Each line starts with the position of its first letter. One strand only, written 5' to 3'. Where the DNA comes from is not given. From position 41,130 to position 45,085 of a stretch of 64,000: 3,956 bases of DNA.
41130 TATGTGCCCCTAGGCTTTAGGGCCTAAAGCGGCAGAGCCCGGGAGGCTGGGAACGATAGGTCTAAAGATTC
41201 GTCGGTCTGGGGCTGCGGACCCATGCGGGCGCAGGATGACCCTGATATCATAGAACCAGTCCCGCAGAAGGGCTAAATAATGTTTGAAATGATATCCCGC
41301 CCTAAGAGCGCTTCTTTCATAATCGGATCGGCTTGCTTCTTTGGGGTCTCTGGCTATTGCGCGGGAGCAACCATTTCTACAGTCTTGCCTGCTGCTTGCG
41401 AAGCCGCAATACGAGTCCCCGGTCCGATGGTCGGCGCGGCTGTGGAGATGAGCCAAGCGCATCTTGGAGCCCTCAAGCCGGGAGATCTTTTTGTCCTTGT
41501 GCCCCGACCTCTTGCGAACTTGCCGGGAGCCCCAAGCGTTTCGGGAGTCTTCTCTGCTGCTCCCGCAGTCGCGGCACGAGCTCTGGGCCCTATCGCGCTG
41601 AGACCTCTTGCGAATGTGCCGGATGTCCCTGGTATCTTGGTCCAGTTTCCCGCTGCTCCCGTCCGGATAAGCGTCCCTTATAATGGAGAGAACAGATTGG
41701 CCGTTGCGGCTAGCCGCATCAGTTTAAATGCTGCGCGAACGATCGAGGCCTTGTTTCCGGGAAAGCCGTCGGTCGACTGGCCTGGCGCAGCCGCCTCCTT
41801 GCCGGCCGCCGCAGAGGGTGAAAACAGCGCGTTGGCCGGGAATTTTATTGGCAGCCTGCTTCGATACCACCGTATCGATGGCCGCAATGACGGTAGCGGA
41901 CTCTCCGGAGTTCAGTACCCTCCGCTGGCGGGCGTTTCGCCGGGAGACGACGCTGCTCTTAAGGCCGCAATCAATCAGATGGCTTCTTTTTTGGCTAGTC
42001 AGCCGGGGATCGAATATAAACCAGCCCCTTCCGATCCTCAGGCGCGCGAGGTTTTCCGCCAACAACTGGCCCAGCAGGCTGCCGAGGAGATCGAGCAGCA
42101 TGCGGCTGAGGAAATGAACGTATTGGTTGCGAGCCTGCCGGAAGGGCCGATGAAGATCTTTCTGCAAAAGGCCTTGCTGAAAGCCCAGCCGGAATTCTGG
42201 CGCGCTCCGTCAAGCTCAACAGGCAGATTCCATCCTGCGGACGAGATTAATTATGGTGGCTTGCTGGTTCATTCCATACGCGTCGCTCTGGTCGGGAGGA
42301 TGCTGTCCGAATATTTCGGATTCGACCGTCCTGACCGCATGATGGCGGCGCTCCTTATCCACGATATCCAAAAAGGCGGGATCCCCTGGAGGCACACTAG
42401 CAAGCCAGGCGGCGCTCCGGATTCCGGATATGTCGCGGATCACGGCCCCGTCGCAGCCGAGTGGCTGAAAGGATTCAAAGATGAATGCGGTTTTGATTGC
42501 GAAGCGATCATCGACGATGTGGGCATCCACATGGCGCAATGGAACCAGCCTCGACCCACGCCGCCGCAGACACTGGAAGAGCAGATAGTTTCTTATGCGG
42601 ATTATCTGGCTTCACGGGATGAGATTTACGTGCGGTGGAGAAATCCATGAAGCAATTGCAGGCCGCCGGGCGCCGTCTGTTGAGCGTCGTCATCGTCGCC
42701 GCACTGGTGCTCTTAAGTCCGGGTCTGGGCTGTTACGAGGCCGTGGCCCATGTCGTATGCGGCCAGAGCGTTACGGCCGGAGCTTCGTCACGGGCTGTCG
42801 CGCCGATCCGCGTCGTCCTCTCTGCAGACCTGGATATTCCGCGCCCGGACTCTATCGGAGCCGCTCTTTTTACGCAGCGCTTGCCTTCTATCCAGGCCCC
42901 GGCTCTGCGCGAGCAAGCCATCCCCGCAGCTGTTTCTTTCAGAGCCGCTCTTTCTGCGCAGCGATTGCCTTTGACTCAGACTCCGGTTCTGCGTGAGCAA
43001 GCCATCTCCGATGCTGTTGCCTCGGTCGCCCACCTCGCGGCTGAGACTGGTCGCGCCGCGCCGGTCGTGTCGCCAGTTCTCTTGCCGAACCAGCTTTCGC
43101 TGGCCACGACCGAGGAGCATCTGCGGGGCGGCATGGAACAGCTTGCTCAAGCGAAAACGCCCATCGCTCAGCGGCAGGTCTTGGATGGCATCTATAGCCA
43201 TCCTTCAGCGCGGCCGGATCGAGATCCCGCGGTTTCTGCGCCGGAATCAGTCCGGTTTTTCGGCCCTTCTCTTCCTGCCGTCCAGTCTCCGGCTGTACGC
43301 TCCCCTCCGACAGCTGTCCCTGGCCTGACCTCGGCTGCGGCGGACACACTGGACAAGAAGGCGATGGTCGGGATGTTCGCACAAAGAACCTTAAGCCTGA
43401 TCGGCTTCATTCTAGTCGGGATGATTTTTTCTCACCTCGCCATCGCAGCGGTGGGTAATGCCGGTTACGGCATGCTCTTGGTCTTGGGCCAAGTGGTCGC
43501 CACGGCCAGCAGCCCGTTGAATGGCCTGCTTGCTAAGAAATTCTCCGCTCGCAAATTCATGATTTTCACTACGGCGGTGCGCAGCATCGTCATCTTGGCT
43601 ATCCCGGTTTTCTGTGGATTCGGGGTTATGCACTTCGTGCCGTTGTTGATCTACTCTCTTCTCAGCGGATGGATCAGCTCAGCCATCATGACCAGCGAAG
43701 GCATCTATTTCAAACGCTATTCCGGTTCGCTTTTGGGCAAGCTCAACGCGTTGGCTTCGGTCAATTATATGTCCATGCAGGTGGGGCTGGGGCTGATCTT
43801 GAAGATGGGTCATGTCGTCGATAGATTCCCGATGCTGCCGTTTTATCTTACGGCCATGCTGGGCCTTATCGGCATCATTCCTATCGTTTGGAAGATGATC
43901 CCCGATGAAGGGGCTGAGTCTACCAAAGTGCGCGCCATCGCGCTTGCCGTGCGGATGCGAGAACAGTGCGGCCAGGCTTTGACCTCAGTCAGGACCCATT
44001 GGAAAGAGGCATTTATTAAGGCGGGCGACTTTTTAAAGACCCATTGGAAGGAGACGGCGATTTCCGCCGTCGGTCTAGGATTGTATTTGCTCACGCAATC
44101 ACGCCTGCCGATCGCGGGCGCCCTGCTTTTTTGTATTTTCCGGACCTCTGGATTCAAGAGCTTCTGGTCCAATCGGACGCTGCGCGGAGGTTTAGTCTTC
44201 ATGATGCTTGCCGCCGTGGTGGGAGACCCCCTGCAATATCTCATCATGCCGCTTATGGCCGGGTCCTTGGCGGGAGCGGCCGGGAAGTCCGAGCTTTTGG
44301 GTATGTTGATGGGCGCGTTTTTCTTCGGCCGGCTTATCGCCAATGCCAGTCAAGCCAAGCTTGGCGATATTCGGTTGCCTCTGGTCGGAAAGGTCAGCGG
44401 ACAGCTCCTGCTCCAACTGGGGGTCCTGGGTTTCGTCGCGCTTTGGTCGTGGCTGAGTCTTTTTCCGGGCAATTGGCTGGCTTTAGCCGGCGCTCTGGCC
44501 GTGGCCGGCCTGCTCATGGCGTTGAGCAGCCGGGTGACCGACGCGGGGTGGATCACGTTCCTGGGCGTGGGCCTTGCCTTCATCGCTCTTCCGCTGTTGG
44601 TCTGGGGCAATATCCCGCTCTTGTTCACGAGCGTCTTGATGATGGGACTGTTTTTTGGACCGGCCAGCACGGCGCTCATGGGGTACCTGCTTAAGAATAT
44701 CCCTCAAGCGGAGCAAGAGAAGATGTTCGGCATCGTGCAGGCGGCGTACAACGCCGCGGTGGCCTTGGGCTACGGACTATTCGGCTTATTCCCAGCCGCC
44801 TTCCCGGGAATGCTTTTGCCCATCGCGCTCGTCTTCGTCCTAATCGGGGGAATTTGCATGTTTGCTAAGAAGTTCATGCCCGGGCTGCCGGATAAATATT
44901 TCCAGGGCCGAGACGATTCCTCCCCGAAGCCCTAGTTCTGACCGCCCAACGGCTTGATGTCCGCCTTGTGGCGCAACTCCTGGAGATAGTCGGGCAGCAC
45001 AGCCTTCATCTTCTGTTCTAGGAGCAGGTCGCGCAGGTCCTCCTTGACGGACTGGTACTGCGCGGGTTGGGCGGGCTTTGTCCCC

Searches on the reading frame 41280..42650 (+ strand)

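Call 24: search_protein_families(library=pfam, proteins=[window:41280-42650:+], max_evalue=0.0001)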
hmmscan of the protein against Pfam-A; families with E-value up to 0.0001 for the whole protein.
window:41280-42650:+ (456 aa): 1 family
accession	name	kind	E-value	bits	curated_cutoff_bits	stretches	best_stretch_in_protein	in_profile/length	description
PF01966.28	HD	-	4.9e-11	43.4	22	1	330-444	3-114/116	HD domain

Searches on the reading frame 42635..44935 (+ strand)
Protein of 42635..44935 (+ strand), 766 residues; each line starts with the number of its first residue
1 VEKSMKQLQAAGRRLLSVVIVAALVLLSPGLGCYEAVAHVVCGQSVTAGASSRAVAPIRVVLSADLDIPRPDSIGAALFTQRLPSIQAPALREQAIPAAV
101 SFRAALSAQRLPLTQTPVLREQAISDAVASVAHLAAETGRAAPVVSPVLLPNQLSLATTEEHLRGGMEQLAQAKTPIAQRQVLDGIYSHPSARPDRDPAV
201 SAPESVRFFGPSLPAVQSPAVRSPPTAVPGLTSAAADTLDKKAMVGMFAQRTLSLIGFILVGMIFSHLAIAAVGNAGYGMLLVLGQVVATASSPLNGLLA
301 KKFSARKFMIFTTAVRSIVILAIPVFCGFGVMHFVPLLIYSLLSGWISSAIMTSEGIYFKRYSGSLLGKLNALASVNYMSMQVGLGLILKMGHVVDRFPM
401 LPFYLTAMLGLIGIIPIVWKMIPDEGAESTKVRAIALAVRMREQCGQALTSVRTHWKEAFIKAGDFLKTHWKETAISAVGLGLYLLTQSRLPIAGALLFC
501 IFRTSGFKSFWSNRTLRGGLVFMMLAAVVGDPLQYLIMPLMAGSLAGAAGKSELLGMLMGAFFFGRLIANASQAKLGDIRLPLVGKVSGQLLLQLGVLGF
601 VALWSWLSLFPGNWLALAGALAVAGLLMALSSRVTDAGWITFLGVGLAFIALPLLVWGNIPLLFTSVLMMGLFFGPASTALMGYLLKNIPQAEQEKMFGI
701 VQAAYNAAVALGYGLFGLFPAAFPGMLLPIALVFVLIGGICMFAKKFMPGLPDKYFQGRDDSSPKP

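Call 24: search_protein_families(library=pfam, proteins=[window:42635-44935:+], max_evalue=0.0001)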
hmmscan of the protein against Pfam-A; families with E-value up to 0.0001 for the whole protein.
window:42635-44935:+ (766 aa): 1 family
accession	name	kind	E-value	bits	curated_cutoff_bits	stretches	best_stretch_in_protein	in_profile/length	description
PF07690.21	MFS_1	-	6.5e-11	42.2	33.4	2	254-630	8-318/347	Major Facilitator Superfamily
